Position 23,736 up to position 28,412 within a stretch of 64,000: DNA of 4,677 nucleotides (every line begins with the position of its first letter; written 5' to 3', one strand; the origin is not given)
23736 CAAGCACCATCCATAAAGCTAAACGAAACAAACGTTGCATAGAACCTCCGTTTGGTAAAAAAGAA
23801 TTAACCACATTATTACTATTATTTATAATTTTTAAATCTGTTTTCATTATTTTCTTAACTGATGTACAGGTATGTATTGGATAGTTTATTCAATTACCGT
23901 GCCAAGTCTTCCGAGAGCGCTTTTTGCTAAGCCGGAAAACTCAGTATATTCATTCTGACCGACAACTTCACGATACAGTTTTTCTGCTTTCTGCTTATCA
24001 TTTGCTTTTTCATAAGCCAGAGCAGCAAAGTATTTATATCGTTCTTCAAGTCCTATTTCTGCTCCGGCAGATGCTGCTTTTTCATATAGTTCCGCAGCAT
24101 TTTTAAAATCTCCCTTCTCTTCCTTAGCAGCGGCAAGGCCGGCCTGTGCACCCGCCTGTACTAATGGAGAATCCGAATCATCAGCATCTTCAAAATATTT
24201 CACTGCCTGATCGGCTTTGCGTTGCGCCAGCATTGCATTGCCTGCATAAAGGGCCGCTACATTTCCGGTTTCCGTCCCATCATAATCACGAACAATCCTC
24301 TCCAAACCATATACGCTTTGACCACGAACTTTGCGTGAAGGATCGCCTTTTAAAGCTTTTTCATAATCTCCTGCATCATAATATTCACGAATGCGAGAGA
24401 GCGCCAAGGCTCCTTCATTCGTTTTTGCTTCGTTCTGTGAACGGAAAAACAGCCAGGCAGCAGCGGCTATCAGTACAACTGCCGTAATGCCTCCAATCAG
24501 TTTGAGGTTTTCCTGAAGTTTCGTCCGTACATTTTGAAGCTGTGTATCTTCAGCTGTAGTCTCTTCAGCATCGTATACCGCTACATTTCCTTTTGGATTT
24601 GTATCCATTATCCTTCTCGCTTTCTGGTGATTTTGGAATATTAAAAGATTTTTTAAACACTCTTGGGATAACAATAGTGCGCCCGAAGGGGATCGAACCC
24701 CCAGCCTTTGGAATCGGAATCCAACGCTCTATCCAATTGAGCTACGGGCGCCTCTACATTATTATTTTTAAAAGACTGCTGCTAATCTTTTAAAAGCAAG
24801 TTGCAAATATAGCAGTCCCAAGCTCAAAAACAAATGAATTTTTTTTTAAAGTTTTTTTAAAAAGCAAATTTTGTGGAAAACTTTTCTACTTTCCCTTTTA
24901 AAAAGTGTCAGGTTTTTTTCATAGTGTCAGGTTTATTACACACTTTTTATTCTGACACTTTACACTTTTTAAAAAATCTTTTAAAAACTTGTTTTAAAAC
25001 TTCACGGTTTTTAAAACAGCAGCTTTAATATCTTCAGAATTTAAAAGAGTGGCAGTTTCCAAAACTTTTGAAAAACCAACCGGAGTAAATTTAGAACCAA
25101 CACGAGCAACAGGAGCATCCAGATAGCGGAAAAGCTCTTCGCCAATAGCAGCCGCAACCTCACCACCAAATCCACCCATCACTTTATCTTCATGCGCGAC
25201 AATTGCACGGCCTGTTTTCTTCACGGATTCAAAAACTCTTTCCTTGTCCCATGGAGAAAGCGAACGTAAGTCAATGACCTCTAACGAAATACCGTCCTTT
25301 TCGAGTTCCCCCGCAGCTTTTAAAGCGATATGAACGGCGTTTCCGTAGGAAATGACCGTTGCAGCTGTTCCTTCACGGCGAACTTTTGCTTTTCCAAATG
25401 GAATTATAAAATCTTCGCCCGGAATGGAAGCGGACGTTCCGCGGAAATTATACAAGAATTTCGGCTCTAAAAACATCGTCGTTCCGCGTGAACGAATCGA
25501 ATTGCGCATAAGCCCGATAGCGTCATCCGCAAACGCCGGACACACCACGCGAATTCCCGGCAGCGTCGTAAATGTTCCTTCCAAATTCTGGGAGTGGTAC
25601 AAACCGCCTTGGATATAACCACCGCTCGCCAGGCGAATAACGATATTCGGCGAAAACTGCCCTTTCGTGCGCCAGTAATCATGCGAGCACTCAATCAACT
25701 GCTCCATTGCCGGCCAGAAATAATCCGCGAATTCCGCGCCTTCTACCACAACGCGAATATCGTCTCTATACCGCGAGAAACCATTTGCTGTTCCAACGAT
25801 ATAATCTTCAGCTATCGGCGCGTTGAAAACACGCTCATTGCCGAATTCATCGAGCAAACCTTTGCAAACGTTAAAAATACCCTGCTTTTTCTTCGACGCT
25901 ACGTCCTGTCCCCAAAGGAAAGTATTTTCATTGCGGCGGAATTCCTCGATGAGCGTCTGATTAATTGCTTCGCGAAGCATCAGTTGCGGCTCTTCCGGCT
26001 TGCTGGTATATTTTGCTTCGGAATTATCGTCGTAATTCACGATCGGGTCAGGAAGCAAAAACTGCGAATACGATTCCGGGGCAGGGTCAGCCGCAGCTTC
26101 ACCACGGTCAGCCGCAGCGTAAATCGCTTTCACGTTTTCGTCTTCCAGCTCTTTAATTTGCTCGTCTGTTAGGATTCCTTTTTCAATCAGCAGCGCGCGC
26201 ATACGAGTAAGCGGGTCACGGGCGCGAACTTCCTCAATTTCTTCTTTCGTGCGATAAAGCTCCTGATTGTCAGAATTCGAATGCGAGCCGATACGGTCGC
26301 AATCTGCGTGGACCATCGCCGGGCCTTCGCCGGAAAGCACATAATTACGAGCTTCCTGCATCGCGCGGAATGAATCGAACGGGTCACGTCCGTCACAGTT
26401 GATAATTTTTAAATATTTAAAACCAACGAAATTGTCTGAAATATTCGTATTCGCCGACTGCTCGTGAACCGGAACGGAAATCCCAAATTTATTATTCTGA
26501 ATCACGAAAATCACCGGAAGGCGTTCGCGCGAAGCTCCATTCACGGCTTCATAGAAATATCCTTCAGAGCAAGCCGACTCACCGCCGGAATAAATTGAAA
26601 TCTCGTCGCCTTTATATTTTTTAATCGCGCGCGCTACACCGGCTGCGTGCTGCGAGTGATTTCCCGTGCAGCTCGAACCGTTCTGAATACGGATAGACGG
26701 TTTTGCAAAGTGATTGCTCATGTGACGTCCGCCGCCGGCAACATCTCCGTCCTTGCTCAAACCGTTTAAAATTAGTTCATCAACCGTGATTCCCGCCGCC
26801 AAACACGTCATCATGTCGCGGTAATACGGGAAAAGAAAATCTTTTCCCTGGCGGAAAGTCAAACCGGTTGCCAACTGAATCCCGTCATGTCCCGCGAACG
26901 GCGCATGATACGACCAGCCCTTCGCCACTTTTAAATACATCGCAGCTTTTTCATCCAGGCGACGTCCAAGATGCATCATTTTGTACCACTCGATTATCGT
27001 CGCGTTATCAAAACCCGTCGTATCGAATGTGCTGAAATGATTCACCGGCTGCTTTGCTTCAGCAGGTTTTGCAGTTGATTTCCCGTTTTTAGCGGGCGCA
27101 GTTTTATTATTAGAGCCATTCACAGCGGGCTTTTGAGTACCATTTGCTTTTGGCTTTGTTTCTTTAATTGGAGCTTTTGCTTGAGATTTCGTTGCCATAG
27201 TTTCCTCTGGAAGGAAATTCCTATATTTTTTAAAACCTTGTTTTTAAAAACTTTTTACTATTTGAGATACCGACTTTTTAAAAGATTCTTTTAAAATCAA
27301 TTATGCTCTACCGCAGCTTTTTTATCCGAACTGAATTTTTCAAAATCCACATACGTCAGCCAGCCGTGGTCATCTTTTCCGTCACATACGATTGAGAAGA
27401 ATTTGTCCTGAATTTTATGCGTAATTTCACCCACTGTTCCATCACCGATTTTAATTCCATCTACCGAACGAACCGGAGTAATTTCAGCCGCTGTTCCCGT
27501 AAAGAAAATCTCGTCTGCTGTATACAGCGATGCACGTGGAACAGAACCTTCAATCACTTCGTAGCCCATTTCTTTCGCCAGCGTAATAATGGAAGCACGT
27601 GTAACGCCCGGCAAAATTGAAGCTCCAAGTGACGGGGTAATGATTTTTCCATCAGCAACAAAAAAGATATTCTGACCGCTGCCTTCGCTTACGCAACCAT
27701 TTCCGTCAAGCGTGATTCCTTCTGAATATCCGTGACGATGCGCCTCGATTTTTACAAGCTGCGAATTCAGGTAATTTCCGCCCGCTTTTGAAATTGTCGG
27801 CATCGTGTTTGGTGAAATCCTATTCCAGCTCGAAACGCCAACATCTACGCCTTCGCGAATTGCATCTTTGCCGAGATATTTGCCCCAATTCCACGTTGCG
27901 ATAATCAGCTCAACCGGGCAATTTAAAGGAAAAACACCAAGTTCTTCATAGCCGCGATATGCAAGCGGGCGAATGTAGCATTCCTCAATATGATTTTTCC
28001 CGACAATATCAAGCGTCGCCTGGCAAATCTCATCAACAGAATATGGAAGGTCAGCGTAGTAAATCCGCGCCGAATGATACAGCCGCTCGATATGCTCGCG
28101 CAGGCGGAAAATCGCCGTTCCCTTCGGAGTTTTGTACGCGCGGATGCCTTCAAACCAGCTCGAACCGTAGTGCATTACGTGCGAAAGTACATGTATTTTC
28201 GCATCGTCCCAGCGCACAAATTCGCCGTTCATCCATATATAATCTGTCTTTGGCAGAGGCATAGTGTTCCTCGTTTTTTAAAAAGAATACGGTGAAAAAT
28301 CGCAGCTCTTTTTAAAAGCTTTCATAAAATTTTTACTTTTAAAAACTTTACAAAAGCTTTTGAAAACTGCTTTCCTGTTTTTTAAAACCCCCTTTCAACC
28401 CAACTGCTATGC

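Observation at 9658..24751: Compositional island of T9SS cargo genes devoid of the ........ octamer, adjacent to the 3' end of tRNA-Arg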

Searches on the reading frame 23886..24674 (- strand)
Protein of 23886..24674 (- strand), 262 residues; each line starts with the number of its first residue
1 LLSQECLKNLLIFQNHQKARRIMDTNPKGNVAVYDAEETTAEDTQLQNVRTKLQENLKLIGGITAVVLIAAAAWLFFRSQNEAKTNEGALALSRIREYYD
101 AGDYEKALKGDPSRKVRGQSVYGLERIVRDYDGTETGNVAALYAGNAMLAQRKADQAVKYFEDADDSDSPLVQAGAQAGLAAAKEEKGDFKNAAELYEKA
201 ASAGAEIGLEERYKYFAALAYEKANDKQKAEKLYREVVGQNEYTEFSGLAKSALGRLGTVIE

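Call 6: search_protein_families(library=pfam, proteins=[window:23886-24674:-], max_evalue=0.01)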
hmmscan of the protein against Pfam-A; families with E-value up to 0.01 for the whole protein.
window:23886-24674:- (262 aa): 6 families
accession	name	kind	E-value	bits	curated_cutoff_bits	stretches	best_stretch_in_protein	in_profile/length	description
PF13428.12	TPR_14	-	2.3e-05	25.1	23.5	0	176-203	3-30/44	Tetratricopeptide repeat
PF09976.15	TPR_21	-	3.9e-05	23.9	25.5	1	54-203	5-142/193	Tetratricopeptide repeat-like domain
PF13432.12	TPR_16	-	0.00053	20.8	32.7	0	183-240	6-60/65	Tetratricopeptide repeat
PF13176.12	TPR_7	-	0.0013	19.1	27.9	0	218-237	6-25/36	Tetratricopeptide repeat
PF13424.12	TPR_12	-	0.0023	18.5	30.1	0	176-237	5-71/77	Tetratricopeptide repeat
PF07719.23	TPR_2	-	0.0025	18.2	27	0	215-237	5-27/34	Tetratricopeptide repeat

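Call 22: search_protein_families(library=ncbifam, proteins=[window:23886-24674:-], max_evalue=0.01)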
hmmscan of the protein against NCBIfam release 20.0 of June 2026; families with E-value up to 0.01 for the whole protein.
window:23886-24674:- (262 aa): 3 families
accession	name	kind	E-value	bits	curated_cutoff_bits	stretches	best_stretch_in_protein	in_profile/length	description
NF052312.1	T9SS_PorW_SprE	equivalog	9.1e-06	24.6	250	1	127-242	130-247/716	type IX secretion system periplasmic lipoprotein PorW/SprE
TIGR02917.1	PEP_TPR_lipo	equivalog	0.0016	16.4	312.2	0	140-180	364-405/899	XrtA/PEP-CTERM system TPR-repeat protein PrsT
NF033442.0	BREX_PglW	equivalog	0.004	14.9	990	1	16-184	925-1075/1391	BREX system serine/threonine kinase PglW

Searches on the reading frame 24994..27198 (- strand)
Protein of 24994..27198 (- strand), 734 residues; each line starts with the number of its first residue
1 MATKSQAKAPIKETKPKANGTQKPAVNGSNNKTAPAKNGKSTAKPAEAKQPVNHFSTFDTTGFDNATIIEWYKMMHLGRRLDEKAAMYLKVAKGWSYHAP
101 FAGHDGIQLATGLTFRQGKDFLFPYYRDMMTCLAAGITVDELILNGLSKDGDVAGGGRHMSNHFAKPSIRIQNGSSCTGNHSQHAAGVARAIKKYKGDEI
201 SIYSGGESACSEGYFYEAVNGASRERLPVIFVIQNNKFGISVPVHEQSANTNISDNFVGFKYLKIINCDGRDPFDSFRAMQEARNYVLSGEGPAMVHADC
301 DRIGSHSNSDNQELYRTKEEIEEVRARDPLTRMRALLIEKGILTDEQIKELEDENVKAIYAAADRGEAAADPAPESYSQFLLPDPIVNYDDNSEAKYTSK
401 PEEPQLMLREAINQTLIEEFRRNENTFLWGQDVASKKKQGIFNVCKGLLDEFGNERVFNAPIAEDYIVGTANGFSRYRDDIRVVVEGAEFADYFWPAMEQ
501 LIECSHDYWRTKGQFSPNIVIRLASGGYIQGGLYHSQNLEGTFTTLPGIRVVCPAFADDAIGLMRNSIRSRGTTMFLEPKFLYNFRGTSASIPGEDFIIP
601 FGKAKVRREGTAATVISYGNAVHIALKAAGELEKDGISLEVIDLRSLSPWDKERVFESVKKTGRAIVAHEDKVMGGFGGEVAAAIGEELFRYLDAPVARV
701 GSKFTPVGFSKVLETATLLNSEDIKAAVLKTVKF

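Call 6: search_protein_families(library=pfam, proteins=[window:24994-27198:-], max_evalue=0.01)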
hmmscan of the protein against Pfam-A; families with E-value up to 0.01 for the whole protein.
window:24994-27198:- (734 aa): 4 families
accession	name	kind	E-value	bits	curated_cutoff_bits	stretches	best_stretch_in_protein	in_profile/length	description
PF00676.26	E1_dh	-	1.8e-58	198.3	22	1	73-374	2-299/300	Dehydrogenase E1 component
PF02780.25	Transketolase_C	-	2.5e-37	128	25.9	1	602-724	1-124/124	Transketolase, C-terminal domain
PF02779.29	Transket_pyr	-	1.4e-23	83.9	27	1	406-584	3-173/174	Transketolase, pyrimidine binding domain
PF22613.1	Transketolase_C_1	-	0.0095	16.6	27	0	610-653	11-54/113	Transketolase-like TK C-terminal domain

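Call 7: find_related_loci(query=window:24994-27198:-, collection=genome_contigs, flank=10000)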
Query window:24994-27198:- (734 aa) in genome_contigs; peptide patterns used: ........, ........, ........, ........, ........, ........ (x = any residue, [..] = any of these).
600 stretches matched a pattern (row limit reached: there are more); 591 encode a relative of the query (tblastn E <= 1e-3); the best 80 are kept; 80 distinct loci.
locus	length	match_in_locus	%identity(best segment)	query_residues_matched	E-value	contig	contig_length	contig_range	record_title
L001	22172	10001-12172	74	10-734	0e+0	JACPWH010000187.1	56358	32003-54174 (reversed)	MAG: Ignavibacteriae bacterium isolate NC_groundwater_806_Pr6_B-0.1um_39_9 kurt_kritikos_18_scaffold_496114, whole genom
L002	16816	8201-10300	76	22-727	0e+0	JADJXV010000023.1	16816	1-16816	MAG: Ignavibacteria bacterium isolate Lyne_18-Q3-R50-59_BAT3C.229 tig00098798-10-167650, whole genome shotgun sequence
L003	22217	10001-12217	72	3-734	0e+0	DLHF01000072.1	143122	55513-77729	MAG TPA_asm: Ignavibacteria bacterium UBA7675 UBA7675_contig_983, whole genome shotgun sequence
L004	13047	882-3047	71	13-734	0e+0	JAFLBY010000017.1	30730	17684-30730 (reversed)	MAG: Candidatus Kapaibacterium sp. isolate UWPOB_KAPA1 gnl_X_FIELABBJ_17, whole genome shotgun sequence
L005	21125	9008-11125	70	24-734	0e+0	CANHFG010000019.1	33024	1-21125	MAG: Ignavibacteria bacterium isolate RE-18aug17-124 genome assembly, contig: RE-18aug17-C1549, whole genome shotgun seq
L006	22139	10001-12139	69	11-734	0e+0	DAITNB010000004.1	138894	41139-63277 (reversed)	MAG TPA_asm: bacterium isolate CTOTU10762 NODE_36_length_138894_cov_27.746469, whole genome shotgun sequence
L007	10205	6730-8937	68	13-734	0e+0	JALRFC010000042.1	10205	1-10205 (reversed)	MAG: Candidatus Kapaibacterium sp. isolate JZJ.24 NODE_42_length_10205_cov_3.400375, whole genome shotgun sequence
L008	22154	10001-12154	69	10-734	0e+0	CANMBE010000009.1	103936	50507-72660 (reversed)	MAG: Ignavibacteria bacterium isolate ZH-15may19-110 genome assembly, contig: ZH-15May19-c199, whole genome shotgun sequ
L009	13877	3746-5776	73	58-734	0e+0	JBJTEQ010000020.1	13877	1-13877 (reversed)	MAG: Candidatus Kapaibacterium sp. isolate samp_4321_metabat2_67 samp_4321_60110, whole genome shotgun sequence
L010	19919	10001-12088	72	42-734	0e+0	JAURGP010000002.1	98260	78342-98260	MAG: Candidatus Kapaibacterium sp. isolate SFB_649D_100_52 NODE_2_length_98260_cov_4.474481, whole genome shotgun sequen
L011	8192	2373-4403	73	58-734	0e+0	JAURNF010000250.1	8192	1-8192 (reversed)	MAG: Candidatus Kapaibacterium sp. isolate SFB_Oligo_Co_79 k141_4381411, whole genome shotgun sequence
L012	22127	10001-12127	70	29-734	0e+0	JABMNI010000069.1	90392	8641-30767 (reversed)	MAG: Ignavibacteria bacterium isolate bin.189 k141_6066127, whole genome shotgun sequence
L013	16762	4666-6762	70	32-734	0e+0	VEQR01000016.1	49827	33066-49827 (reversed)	MAG: Candidatus Kapaibacterium sp. isolate ZLKRG19 NODE_441_length_49827_cov_12.508692, whole genome shotgun sequence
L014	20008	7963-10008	71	54-734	0e+0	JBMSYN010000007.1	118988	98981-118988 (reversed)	MAG: Candidatus Kapaibacteriota bacterium isolate LKB_V5_S17_50percent_par_metabat.85 NODE_20_length_118988_cov_18.03015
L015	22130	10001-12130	69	14-734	0e+0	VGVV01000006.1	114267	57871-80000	MAG: Ignavibacteria bacterium isolate M_surface_10_mx_236 M_surface_10_mx_236_Ga0194123_10000227, whole genome shotgun s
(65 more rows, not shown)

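Call 15: find_homologous_proteins(query=window:24994-27198:-, max_evalue=1e-100)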
Query window:24994-27198:- (734 aa): 6612 proteins with E <= 1e-100 among 8000 candidates; the best 120 are listed.
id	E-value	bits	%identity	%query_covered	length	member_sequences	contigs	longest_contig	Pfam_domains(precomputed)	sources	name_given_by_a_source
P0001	0.0e+0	1644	98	100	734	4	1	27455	PF00676.26,PF02780.26,PF02779.30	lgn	-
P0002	0.0e+0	1267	76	97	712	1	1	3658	PF00676.26,PF02780.26,PF02779.30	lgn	-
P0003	0.0e+0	1266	76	97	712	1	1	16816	PF00676.26,PF02780.26,PF02779.30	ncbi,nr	ncbi:MAG: 2-oxoisovalerate dehydrogenase [Ignavibacteria bacterium]|nr:2-oxoisovalerate dehydrogenas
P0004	0.0e+0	1266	76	98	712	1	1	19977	PF00676.26,PF02780.26,PF02779.30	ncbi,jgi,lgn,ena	-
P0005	0.0e+0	1265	76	97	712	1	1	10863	PF00676.26,PF02780.26,PF02779.30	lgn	-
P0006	0.0e+0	1262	76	96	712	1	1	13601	PF00676.26,PF02780.26,PF02779.30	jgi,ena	-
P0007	0.0e+0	1257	78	93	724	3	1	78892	PF00676.26,PF02780.26,PF02779.30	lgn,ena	-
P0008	0.0e+0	1255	74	98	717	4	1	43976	PF00676.26,PF02780.26,PF02779.30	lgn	-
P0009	0.0e+0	1254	75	97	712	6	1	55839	PF00676.26,PF02780.26,PF02779.30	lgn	-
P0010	0.0e+0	1254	78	93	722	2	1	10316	PF00676.26,PF02780.26,PF02779.30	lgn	-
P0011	0.0e+0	1251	73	100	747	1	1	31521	PF00676.26,PF02780.26,PF02779.30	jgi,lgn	jgi:2-oxoisovalerate dehydrogenase E1 component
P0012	0.0e+0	1249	75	97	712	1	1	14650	PF00676.26,PF02780.26,PF02779.30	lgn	-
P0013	0.0e+0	1249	75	95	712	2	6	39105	PF00676.26,PF02780.26,PF02779.30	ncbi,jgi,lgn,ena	-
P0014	0.0e+0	1243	72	100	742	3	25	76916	PF00676.26,PF02780.26,PF02779.30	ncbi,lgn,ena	ncbi:alpha-ketoacid dehydrogenase subunit alpha/beta [Ignavibacteria bacterium]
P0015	0.0e+0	1240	76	94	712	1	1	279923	PF00676.26,PF02780.26,PF02779.30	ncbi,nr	ncbi:MAG: 2-oxoisovalerate dehydrogenase [Ignavibacteria bacterium]|nr:2-oxoisovalerate dehydrogenas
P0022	0.0e+0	1212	78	90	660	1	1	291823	PF00676.26,PF02780.26,PF02779.30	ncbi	ncbi:MAG: thiamine pyrophosphate-dependent enzyme [Candidatus Kapaibacterium sp.]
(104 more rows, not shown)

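Call 17: find_encoding_contigs(protein=P0001, flank=10000, max_places=6)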
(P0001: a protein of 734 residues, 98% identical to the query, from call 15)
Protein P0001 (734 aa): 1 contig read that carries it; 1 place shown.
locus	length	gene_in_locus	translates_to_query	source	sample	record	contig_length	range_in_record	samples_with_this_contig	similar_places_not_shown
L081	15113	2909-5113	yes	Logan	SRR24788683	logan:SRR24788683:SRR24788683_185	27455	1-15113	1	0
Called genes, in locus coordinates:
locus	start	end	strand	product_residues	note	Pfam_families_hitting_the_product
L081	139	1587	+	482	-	PF02934:GatB_N, PF02637:GatB_Yqey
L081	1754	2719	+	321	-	PF01063:Aminotran_4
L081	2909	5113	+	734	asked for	PF00676:E1_dh, PF02779:Transket_pyr, PF02780:Transketolase_C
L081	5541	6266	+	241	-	-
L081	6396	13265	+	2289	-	PF13860:FlgD_ig (faint), PF18962:Por_Secre_tail (weak)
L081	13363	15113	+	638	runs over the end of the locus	PF13860:FlgD_ig, PF18962:Por_Secre_tail (weak)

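Call 43: find_encoding_contigs(protein=P0007, flank=10000, max_places=2)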
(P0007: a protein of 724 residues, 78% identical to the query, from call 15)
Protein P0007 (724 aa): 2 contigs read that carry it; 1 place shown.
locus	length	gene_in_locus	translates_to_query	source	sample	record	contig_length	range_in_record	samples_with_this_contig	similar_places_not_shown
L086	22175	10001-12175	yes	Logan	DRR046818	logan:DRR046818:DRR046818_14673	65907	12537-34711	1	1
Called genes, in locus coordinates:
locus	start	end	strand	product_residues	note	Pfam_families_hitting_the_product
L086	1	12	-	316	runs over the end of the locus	PF01869:BcrAD_BadFG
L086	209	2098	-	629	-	PF01134:GIDA, PF12831:FAD_oxidored, PF21680:GIDA_C_1st, PF13932:SAM_GIDA_C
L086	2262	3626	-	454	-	PF10396:TrmE_N, PF12631:MnmE_helical, PF01926:MMR_HSR1, PF02421:FeoB_N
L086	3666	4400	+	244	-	PF03099:BPL_LplA_LipB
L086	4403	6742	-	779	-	PF07244:POTRA (weak), PF01103:Omp85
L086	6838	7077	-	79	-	PF11387:DUF2795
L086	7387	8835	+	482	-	PF02934:GatB_N, PF02637:GatB_Yqey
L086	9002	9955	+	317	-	PF01063:Aminotran_4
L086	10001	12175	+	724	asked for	PF00676:E1_dh, PF02779:Transket_pyr, PF02780:Transketolase_C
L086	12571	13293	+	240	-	PF09976:TPR_21, PF07719:TPR_2 (faint)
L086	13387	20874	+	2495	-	PF02415:Chlam_PMP (faint), PF13860:FlgD_ig, PF18962:Por_Secre_tail (weak)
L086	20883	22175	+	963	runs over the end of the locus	PF13860:FlgD_ig, PF18962:Por_Secre_tail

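Call 44: find_encoding_contigs(protein=P0022, flank=10000, max_places=2)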
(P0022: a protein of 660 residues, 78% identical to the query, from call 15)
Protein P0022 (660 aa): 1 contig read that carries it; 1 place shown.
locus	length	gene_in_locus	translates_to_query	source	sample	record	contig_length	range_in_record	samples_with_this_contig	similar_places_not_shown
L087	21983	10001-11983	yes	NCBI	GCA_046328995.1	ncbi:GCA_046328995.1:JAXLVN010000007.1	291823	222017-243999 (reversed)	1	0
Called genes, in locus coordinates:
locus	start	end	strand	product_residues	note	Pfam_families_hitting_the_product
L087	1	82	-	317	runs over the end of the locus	PF01869:BcrAD_BadFG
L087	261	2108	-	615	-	PF01134:GIDA, PF07992:Pyr_redox_2 (faint), PF12831:FAD_oxidored, PF21680:GIDA_C_1st, PF13932:SAM_GIDA_C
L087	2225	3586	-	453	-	PF10396:TrmE_N, PF12631:MnmE_helical, PF01926:MMR_HSR1, PF02421:FeoB_N (weak)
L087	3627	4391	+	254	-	PF03099:BPL_LplA_LipB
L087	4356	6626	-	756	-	PF07244:POTRA (faint), PF01103:Omp85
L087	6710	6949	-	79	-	PF11387:DUF2795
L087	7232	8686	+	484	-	PF02934:GatB_N, PF02637:GatB_Yqey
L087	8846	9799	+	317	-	PF01063:Aminotran_4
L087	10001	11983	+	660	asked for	PF00676:E1_dh, PF02779:Transket_pyr, PF02780:Transketolase_C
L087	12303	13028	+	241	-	PF09976:TPR_21 (weak), PF13174:TPR_6 (faint), PF13424:TPR_12 (faint), PF13432:TPR_16 (faint), PF07719:TPR_2 (faint), PF00515:TPR_1 (faint)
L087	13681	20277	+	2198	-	PF02415:Chlam_PMP (faint), PF13860:FlgD_ig, PF18962:Por_Secre_tail (weak)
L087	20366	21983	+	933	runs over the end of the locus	PF06119:NIDO (faint)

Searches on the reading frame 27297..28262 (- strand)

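Call 6: search_protein_families(library=pfam, proteins=[window:27297-28262:-], max_evalue=0.01)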
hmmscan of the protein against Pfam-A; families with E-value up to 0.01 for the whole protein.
window:27297-28262:- (321 aa): 1 family
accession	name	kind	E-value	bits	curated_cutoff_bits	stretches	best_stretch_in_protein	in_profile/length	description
PF01063.24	Aminotran_4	-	3.6e-47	161.5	28.5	1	37-267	3-223/223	Amino-transferase class IV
